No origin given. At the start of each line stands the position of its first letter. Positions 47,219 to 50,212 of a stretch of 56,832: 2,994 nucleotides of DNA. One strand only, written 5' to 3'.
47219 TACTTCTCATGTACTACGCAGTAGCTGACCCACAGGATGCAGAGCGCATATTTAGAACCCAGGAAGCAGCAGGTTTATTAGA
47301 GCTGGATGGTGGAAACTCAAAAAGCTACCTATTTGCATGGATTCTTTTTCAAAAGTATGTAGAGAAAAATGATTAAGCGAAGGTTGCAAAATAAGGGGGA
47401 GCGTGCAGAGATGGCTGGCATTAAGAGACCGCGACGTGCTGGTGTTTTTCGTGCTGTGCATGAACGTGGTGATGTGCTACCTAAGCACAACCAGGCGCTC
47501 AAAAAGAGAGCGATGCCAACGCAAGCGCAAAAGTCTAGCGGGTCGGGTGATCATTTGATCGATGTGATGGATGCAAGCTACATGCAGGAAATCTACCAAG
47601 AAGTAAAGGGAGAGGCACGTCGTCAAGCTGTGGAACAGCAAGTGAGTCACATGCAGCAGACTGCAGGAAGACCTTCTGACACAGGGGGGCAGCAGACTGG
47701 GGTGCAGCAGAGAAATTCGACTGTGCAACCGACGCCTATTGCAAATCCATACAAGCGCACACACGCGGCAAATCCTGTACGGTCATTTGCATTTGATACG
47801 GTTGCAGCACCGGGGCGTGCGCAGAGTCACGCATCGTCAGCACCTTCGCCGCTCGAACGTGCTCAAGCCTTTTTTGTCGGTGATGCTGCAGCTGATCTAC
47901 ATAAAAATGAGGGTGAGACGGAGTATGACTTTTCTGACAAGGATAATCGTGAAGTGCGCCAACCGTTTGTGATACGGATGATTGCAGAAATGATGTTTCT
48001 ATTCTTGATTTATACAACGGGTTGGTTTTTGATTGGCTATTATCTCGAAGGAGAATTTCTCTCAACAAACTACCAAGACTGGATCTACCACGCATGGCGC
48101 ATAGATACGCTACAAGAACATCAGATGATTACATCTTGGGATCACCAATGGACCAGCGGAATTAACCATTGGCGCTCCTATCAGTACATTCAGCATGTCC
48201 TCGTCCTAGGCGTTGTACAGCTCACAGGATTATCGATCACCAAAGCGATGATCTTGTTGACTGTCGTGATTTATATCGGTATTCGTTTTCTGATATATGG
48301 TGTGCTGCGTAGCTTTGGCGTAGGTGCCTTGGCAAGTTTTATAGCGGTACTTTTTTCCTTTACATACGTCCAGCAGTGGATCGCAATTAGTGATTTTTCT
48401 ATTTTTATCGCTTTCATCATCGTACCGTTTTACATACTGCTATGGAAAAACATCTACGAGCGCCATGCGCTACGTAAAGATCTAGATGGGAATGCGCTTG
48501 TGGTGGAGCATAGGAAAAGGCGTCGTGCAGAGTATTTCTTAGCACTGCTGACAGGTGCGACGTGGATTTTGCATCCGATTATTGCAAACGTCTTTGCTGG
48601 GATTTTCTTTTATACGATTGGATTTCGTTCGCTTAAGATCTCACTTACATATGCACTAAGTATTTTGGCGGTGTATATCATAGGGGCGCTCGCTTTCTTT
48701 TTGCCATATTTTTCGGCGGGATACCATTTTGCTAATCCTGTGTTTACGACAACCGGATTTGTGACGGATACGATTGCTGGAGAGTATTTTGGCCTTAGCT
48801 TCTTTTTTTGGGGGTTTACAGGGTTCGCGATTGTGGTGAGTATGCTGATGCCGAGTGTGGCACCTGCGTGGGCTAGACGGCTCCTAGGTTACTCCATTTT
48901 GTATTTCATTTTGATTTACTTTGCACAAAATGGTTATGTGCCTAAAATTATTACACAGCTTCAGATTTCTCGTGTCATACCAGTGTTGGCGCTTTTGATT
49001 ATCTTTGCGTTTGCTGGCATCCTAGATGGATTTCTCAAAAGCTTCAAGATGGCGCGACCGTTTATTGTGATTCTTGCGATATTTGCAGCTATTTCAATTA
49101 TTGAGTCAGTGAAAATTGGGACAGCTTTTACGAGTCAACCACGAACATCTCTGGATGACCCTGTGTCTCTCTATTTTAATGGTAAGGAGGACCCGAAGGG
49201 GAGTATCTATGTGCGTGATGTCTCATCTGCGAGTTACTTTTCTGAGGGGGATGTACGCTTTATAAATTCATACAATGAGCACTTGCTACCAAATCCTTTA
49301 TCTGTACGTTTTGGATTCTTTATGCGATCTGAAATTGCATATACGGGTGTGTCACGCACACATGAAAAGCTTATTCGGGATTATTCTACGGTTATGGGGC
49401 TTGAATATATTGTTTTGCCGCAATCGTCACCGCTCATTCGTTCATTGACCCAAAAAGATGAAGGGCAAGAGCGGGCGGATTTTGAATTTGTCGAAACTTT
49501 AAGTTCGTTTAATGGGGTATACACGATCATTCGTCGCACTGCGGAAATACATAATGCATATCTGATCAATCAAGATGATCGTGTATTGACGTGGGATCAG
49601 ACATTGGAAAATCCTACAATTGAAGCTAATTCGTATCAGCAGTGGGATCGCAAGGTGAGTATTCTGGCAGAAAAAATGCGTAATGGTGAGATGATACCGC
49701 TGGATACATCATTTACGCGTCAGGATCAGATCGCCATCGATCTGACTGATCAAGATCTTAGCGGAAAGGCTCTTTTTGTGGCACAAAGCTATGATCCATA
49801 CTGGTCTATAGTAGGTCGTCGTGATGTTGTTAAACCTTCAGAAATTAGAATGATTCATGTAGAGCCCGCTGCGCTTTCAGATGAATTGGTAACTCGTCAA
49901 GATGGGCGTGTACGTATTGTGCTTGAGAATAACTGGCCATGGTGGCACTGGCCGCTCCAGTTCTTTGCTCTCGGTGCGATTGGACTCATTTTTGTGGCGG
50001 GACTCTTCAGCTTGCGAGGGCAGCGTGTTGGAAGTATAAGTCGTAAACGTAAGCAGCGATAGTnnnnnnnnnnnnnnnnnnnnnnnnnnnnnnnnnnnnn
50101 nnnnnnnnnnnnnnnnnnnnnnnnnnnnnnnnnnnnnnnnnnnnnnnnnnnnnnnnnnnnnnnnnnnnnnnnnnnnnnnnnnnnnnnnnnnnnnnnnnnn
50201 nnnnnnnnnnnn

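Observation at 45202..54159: Six-gene operon coupling a GH81 beta-1,3-glucanase to a processive GT2 synthase, a YfhO-like GT-C, a HlyD adaptor, GtrA and an FAD oxidoreductase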

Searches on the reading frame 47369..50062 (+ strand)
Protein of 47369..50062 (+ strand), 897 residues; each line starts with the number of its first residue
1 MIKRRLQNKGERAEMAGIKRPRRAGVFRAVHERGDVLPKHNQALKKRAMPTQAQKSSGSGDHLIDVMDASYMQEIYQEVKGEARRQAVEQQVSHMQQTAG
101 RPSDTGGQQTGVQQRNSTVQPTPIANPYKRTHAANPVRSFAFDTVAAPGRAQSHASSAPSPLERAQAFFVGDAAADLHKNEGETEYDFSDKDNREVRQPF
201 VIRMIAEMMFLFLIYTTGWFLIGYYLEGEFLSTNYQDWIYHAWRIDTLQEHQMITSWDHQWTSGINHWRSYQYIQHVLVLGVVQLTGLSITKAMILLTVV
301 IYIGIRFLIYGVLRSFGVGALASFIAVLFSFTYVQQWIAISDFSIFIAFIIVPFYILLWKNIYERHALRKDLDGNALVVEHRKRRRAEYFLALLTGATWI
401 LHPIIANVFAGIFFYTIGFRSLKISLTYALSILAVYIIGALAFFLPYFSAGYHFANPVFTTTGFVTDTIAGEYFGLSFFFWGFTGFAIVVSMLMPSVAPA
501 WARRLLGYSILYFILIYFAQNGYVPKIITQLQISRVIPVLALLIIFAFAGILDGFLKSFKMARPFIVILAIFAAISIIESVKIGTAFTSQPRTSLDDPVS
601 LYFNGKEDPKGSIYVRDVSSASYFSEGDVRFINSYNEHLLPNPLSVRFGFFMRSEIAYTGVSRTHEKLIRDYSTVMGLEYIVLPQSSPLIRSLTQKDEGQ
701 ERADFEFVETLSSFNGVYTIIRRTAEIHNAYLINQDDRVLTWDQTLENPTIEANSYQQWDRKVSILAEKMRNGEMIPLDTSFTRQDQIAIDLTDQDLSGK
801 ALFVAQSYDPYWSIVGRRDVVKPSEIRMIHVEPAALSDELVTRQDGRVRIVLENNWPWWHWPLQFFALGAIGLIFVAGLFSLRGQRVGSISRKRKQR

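Call 3: search_protein_families(library=pfam, proteins=[window:47369-50062:+], max_evalue=0.01)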
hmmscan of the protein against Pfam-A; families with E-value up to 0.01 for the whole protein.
window:47369-50062:+ (897 aa): 0 families

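Call 4: search_protein_families(library=ncbifam, proteins=[window:47369-50062:+], max_evalue=0.01)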
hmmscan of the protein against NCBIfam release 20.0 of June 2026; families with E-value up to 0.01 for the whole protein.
window:47369-50062:+ (897 aa): 0 families

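Call 10: find_homologous_proteins(query=window:47369-50062:+)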
Query window:47369-50062:+ (897 aa): 14 proteins with E <= 0.001 among 8000 candidates.
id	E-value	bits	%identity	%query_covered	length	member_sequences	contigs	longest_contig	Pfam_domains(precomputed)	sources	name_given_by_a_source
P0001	0.0e+0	2038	100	100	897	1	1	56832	-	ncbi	-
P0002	2.5e-209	716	47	76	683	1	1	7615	-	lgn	-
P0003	1.4e-206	706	47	75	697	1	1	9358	-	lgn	-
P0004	3.5e-206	705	48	74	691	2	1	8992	-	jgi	jgi:hypothetical protein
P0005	6.3e-200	685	46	75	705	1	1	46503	-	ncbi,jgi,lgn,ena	-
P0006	2.7e-194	666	46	75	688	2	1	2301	-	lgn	-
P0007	4.9e-194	665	46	78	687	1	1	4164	-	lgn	-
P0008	1.7e-186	640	43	75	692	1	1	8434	-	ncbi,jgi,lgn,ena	-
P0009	8.5e-183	628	44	75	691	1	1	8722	-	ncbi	-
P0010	8.8e-142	492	39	76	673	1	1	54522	-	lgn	-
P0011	2.2e-122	428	37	75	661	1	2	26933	-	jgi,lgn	jgi:hypothetical protein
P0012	9.0e-106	373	33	77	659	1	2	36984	-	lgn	-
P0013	9.8e-100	353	32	76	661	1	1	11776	-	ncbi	-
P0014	1.1e-92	330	31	75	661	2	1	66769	-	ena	-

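Call 11: find_encoding_contigs(protein=P0005, flank=10000, max_places=3)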
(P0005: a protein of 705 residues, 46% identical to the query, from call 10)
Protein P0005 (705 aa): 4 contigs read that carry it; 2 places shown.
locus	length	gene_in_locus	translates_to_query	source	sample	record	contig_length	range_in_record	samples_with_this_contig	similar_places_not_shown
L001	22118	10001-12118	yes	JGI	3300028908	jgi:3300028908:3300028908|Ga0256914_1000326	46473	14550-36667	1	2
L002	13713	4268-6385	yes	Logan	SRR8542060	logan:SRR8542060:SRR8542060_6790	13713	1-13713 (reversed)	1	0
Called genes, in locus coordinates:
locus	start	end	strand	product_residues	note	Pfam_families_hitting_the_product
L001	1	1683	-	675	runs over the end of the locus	-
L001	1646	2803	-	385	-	PF13439:Glyco_transf_4, PF00534:Glycos_transf_1, PF13692:Glyco_trans_1_4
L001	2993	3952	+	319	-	PF00535:Glycos_transf_2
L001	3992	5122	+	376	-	PF13439:Glyco_transf_4, PF00534:Glycos_transf_1, PF13692:Glyco_trans_1_4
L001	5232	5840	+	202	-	-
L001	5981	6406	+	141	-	PF04138:GtrA_DPMS_TM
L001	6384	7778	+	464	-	PF07992:Pyr_redox_2 (weak), PF00070:Pyr_redox (weak), PF01266:DAO, PF13450:NAD_binding_8, PF01593:Amino_oxidase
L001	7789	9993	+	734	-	PF17652:Glyco_hydro81C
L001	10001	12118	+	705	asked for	-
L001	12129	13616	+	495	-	PF00535:Glycos_transf_2, PF13641:Glyco_tranf_2_3, PF13506:Glyco_transf_21, PF13632:Glyco_trans_2_3, PF03552:Cellulose_synt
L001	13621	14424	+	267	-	PF00364:Biotin_lipoyl (weak), PF25917:BSH_RND, PF25919:BSH_CusB, PF25973:BSH_CzcB (weak)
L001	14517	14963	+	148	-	PF01281:Ribosomal_L9_N, PF03948:Ribosomal_L9_C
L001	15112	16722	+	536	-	PF06418:CTP_synth_N, PF00117:GATase, PF07722:Peptidase_C26 (faint)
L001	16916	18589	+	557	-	PF00118:Cpn60_TCP1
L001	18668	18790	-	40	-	-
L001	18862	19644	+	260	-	PF01726:LexA_DNA_bind (weak), PF01628:HrcA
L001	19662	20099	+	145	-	PF00293:NUDIX, PF14815:NUDIX_4 (weak)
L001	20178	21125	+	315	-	PF00293:NUDIX, PF01025:GrpE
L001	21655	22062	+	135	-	PF00011:HSP20, PF17886:ArsA_HSP20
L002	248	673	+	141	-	PF04138:GtrA_DPMS_TM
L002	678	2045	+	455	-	PF00070:Pyr_redox (weak), PF01266:DAO, PF07992:Pyr_redox_2 (weak), PF01593:Amino_oxidase, PF13450:NAD_binding_8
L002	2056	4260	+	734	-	PF17652:Glyco_hydro81C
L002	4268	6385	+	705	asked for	-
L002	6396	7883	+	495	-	PF00535:Glycos_transf_2, PF13641:Glyco_tranf_2_3, PF13506:Glyco_transf_21, PF13632:Glyco_trans_2_3, PF03552:Cellulose_synt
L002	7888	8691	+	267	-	PF00364:Biotin_lipoyl (weak), PF25917:BSH_RND, PF25919:BSH_CusB, PF25973:BSH_CzcB (weak)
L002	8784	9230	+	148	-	PF01281:Ribosomal_L9_N, PF03948:Ribosomal_L9_C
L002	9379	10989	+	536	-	PF06418:CTP_synth_N, PF00117:GATase, PF07722:Peptidase_C26 (faint)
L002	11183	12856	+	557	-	PF00118:Cpn60_TCP1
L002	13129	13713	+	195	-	?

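Call 12: find_encoding_contigs(protein=P0010, flank=10000, max_places=3)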
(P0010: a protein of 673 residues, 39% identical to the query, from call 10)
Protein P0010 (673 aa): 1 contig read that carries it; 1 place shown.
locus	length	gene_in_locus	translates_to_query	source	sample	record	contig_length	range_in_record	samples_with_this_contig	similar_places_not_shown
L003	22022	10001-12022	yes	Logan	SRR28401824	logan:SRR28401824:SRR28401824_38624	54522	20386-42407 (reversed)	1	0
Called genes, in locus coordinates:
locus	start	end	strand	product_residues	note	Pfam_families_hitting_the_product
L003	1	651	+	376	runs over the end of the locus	PF06723:MreB_Mbl, PF00022:Actin (faint), PF00012:HSP70, PF11104:PilM_2 (faint), PF14450:FtsA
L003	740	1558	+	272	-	PF04085:MreC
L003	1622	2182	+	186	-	-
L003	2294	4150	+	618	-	PF03717:PBP_dimer, PF00905:Transpeptidase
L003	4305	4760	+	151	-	PF03449:GreA_GreB_N, PF01272:GreA_GreB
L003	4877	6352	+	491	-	PF01336:tRNA_anti-codon, PF00152:tRNA-synt_2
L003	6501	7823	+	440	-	PF02403:Seryl_tRNA_N, PF00587:tRNA-synt_2b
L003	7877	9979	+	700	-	PF17652:Glyco_hydro81C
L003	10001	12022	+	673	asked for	-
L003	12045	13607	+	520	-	PF00535:Glycos_transf_2, PF13641:Glyco_tranf_2_3, PF13506:Glyco_transf_21, PF03552:Cellulose_synt, PF13632:Glyco_trans_2_3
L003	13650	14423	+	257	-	PF25917:BSH_RND (weak), PF25919:BSH_CusB (weak), PF25973:BSH_CzcB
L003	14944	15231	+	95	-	PF13376:OmdA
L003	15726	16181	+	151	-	PF06983:3-dmu-9_3-mt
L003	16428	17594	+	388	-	PF15902:Sortilin-Vps10 (weak), PF25852:DUF6242_C (faint), PF14870:PSII_BNR, PF15902:Sortilin-Vps10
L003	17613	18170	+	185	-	PF01765:RRF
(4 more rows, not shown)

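Call 13: find_encoding_contigs(protein=P0014, flank=10000, max_places=3)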
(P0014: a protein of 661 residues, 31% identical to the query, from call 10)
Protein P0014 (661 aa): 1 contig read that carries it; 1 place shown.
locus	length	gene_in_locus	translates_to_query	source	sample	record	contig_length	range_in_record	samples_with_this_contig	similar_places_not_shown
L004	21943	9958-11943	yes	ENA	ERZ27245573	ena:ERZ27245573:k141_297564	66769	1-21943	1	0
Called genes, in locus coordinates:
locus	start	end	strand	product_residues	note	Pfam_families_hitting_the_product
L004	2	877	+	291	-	?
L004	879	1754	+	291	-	PF00188:CAP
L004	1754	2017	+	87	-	-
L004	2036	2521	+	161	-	PF04308:RNaseH_like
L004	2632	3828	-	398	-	PF12704:MacB_PCD, PF02687:FtsX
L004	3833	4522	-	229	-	PF02463:SMC_N, PF00005:ABC_tran, PF13304:AAA_21 (faint)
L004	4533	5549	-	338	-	PF25917:BSH_RND (weak), PF25990:Beta-barrel_YknX (faint), PF26002:Beta-barrel_AprE (weak), PF25975:CzcB_C (weak), PF25989:YknX_C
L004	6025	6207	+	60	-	PF12728:HTH_17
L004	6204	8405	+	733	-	PF00535:Glycos_transf_2 (faint), PF13641:Glyco_tranf_2_3, PF13632:Glyco_trans_2_3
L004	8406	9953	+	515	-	PF02839:CBM_5_12 (weak)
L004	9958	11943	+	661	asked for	-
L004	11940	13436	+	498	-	PF00535:Glycos_transf_2, PF13641:Glyco_tranf_2_3, PF13506:Glyco_transf_21, PF13632:Glyco_trans_2_3, PF03552:Cellulose_synt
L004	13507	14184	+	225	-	PF00364:Biotin_lipoyl (faint), PF25919:BSH_CusB (faint), PF25973:BSH_CzcB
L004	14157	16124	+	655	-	PF17652:Glyco_hydro81C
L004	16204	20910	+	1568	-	PF00535:Glycos_transf_2, PF13641:Glyco_tranf_2_3, PF00535:Glycos_transf_2, PF13632:Glyco_trans_2_3, PF13439:Glyco_transf_4, PF20706:GT4-conflict, PF00534:Glycos_transf_1, PF13692:Glyco_trans_1_4, +1 more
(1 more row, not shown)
